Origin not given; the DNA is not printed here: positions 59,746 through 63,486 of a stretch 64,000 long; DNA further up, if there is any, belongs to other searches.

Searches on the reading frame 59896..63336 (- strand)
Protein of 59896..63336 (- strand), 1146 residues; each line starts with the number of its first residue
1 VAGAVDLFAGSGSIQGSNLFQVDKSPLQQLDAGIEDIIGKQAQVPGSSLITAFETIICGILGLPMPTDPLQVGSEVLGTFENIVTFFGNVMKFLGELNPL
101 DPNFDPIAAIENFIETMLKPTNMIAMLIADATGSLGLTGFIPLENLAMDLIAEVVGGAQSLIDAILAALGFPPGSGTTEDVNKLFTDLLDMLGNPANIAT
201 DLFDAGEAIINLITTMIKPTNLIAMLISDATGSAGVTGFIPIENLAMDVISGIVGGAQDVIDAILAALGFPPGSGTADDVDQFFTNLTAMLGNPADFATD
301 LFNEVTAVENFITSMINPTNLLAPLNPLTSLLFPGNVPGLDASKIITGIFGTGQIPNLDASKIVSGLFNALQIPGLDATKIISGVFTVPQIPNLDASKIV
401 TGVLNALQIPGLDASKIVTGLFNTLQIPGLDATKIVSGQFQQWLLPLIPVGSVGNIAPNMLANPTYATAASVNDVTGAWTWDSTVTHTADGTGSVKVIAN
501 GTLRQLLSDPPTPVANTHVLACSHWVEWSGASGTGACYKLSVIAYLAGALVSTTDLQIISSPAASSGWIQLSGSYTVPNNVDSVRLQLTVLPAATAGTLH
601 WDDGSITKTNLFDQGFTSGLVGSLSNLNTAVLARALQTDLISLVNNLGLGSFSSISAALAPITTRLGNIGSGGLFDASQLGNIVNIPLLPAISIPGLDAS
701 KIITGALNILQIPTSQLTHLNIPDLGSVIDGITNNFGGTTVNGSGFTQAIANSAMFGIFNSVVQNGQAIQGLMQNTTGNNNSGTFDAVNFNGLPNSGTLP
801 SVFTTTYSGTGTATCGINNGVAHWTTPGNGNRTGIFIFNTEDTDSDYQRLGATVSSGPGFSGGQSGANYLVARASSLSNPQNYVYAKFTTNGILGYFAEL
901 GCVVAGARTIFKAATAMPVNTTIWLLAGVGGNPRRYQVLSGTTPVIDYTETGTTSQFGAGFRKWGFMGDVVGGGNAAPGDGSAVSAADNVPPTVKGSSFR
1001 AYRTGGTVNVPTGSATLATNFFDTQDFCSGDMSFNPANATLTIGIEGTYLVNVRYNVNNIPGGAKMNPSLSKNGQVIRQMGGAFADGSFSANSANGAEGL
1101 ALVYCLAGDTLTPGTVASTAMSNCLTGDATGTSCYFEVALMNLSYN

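Call 14: search_protein_families(library=pfam, proteins=[window:59896-63336:-], max_evalue=0.01)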
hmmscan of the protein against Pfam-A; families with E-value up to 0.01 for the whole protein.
window:59896-63336:- (1146 aa): 2 families
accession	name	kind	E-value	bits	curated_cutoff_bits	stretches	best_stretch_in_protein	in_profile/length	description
PF23918.1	DUF7257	-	6.9e-27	95.1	27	1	763-991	7-238/239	Domain of unknown function (DUF7257)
PF23312.1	UBA_SIK3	-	0.00031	21.1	27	0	406-419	7-20/40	Protein kinase SIK3 UBA domain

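Call 35: find_related_loci(query=window:59896-63336:-, collection=viral_contigs, flank=10000)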
Query window:59896-63336:- (1146 aa) in viral_contigs; peptide patterns used: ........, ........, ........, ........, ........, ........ (x = any residue, [..] = any of these).
2 stretches matched a pattern, but none encodes a relative of the query by tblastn (E <= 1e-3).

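Call 53: search_dna_similar(query=window:59896-63336:-, collection=phages, mode=protein, max_rows=12)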
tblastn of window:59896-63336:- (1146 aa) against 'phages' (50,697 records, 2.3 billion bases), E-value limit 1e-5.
Records with a match: 2227; places in all: 2259; records where one place covers at least 80% of the query: 0.
Best place of each record, by identity: <60% 2227.
By first word of the organism name: Mycobacterium 2043; Gordonia 169; Tsukamurella 8; Mycolicibacterium 5; Mycobacteroides 1; Nocardia 1.
By host as written in the record: Mycobacterium smegmatis mc2 155 1426; Mycobacterium smegmatis mc#155 300; Gordonia terrae 3612 108; Mycobacterium smegmatis mc2155 102; - 35; Mycobacterium sp. 28; Gordonia rubripertincta NRRL B-16540 27; Mycobacterium smegmatius mc2 155 14; and 64 more.
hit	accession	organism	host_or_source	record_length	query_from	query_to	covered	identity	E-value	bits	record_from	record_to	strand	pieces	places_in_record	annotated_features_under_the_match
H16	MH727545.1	Mycobacterium phage DismalStressor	Mycobacterium smegmatis mc215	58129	353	1144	69%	32.0%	3e-75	280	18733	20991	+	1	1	23: minor tail protein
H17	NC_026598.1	Mycobacterium phage Milly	Mycobacterium smegmatis mc2 155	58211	353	1144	69%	31.9%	1e-74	278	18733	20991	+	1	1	23: minor tail protein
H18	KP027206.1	Mycobacterium phage Milly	Mycobacterium smegmatis mc2 155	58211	353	1144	69%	31.9%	1e-74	278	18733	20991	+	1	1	23: minor tail protein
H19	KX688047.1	Mycobacterium phage Marcoliusprime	Mycobacterium smegmatis mc2 155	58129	353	1144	69%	31.9%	1e-74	278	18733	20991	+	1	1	minor tail protein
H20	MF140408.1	Mycobacterium phage DismalFunk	Mycobacterium smegmatis mc2 155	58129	353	1144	69%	31.9%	5e-74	276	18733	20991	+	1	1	23: minor tail protein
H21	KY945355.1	Mycobacterium phage Shandong1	Mycobacterium smegmatis mc2 155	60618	346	1144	70%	31.5%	3e-79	293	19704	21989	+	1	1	hypothetical protein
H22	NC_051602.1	Mycobacterium phage Shandong1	Mycobacterium smegmatis mc2 155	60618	346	1144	70%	31.5%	3e-79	293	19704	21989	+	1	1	minor tail protein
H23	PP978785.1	Mycobacterium phage Strobilo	Mycobacterium smegmatis mc2 155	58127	353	1144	69%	31.7%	1e-75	281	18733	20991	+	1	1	23: minor tail protein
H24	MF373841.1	Mycobacterium phage Hurricane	Mycobacterium smegmatis mc#155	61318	351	1144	69%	31.6%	1e-78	291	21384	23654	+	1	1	26: hypothetical protein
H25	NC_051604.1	Mycobacterium phage Hurricane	Mycobacterium smegmatis mc#155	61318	351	1144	69%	31.6%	1e-78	291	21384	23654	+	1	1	26: minor tail protein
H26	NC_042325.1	Mycobacterium phage Pixie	Mycobacterium smegmatis mc2 155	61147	351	1144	69%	31.4%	2e-80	296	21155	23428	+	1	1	26: minor tail protein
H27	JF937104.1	Mycobacterium phage Pixie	Mycobacterium smegmatis mc2 155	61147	351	1144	69%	31.4%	2e-80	296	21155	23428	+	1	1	26: minor tail protein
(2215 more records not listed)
